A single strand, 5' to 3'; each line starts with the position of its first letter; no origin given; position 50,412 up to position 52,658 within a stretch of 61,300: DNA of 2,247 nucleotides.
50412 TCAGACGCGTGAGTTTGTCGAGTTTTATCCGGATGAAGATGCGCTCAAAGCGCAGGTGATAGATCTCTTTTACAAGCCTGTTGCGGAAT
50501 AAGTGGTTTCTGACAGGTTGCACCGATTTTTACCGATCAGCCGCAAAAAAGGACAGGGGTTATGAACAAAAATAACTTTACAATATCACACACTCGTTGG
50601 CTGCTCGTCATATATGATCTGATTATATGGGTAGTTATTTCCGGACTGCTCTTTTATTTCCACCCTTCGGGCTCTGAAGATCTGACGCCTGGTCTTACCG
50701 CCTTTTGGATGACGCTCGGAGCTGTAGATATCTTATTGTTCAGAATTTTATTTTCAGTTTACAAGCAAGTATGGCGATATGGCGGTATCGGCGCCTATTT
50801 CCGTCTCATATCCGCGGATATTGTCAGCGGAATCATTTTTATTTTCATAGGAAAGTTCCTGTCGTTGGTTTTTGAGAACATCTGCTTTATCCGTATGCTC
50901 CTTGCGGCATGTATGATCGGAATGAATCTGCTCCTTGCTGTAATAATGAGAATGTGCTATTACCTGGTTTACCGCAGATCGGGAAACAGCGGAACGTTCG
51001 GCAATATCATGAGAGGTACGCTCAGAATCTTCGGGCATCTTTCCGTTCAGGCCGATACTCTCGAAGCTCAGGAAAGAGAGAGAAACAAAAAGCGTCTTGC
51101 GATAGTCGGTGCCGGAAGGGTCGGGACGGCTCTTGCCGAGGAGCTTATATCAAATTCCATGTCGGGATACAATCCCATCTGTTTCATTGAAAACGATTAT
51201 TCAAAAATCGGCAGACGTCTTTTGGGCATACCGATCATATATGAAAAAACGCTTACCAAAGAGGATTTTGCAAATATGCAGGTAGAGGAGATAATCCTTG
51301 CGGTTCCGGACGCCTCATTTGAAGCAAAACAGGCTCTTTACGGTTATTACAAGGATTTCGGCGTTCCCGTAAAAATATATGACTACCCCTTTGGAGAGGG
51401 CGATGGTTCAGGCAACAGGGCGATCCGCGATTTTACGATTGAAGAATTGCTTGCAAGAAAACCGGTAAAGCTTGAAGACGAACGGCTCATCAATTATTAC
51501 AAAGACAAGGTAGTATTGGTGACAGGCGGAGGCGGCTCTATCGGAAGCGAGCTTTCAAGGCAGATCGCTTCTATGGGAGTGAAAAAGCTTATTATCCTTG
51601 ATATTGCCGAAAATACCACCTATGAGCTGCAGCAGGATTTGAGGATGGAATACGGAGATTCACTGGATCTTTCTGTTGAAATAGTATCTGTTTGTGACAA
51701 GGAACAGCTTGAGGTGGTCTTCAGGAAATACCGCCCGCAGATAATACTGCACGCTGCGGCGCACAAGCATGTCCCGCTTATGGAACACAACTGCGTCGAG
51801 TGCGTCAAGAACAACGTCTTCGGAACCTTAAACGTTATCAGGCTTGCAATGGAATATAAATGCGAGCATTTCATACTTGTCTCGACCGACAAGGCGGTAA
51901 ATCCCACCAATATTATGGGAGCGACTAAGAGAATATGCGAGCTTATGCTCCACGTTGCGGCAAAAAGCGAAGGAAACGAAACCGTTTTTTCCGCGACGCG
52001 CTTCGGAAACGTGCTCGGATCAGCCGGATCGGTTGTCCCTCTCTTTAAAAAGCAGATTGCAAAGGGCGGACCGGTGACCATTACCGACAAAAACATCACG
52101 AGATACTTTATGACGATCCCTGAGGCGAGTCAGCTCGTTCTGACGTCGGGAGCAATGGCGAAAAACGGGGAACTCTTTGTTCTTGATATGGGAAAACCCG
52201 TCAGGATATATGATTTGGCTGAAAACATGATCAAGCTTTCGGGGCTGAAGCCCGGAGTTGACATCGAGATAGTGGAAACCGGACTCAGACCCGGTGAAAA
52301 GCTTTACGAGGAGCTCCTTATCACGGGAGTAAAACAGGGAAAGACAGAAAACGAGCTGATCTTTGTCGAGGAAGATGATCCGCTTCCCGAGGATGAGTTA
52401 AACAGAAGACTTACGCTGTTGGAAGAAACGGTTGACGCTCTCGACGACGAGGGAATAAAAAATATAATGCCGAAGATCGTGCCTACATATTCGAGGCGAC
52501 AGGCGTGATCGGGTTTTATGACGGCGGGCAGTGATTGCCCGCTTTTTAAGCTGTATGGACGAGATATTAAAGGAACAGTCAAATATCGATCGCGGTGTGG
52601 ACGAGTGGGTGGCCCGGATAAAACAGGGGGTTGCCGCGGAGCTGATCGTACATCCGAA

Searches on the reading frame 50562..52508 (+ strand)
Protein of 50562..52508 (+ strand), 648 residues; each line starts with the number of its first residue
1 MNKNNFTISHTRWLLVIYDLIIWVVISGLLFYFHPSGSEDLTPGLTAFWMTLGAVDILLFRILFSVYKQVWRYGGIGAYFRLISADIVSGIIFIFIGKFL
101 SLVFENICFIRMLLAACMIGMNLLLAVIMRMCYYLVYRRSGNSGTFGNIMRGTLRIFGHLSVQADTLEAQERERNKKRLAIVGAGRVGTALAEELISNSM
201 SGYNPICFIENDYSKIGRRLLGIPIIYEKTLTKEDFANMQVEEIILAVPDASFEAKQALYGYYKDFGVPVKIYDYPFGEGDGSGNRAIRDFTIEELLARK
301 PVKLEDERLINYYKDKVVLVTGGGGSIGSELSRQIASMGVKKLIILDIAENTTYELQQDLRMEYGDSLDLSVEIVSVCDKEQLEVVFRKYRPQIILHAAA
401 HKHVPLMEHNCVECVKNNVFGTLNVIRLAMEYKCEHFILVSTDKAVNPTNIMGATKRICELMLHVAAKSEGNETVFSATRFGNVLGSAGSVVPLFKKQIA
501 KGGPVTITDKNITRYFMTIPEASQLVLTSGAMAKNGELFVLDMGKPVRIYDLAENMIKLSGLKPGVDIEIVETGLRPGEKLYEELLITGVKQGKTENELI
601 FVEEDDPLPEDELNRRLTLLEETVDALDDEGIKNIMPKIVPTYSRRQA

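Call 53: search_protein_families(library=pfam, proteins=[window:50562-52508:+], max_evalue=0.001)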
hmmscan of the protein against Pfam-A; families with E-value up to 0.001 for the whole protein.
window:50562-52508:+ (648 aa): 12 families
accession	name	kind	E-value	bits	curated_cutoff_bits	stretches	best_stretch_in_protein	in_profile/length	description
PF02719.21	Polysacc_synt_2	-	2.3e-115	385.2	20.2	1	318-602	1-290/293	Polysaccharide biosynthesis protein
PF01370.27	Epimerase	-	3.6e-17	63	20.9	1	318-519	1-214/240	NAD dependent epimerase/dehydratase family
PF16363.11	GDP_Man_Dehyd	-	1e-14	55.2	27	1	319-443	1-130/332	GDP-mannose 4,6 dehydratase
PF04321.23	RmlD_sub_bind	-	4.8e-09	36.1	27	1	318-444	3-103/287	RmlD substrate binding domain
PF01073.25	3Beta_HSD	-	8.5e-09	35.3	22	1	319-448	1-122/280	3-beta hydroxysteroid dehydrogenase/isomerase family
PF00899.27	ThiF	-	7e-06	25.8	28.1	0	317-348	22-52/238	ThiF family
PF08659.16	KR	-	7.7e-06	26.4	22.6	1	318-441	3-135/180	KR domain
PF00106.31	adh_short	-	9e-06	25.7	26.6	1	316-432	1-122/195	short chain dehydrogenase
PF02254.24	TrkA_N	-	2.7e-05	24.9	23.8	0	180-243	2-62/116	TrkA-N domain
PF07993.18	NAD_binding_4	-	3.1e-05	23.7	20.1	1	393-457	90-151/258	Male sterility protein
PF07992.20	Pyr_redox_2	-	0.00016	21.6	26.1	0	304-367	130-192/291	Pyridine nucleotide-disulphide oxidoreductase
PF02826.25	2-Hacid_dh_C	-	0.00085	19.2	25.1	0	169-195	29-55/178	D-isomer specific 2-hydroxyacid dehydrogenase, NAD binding domain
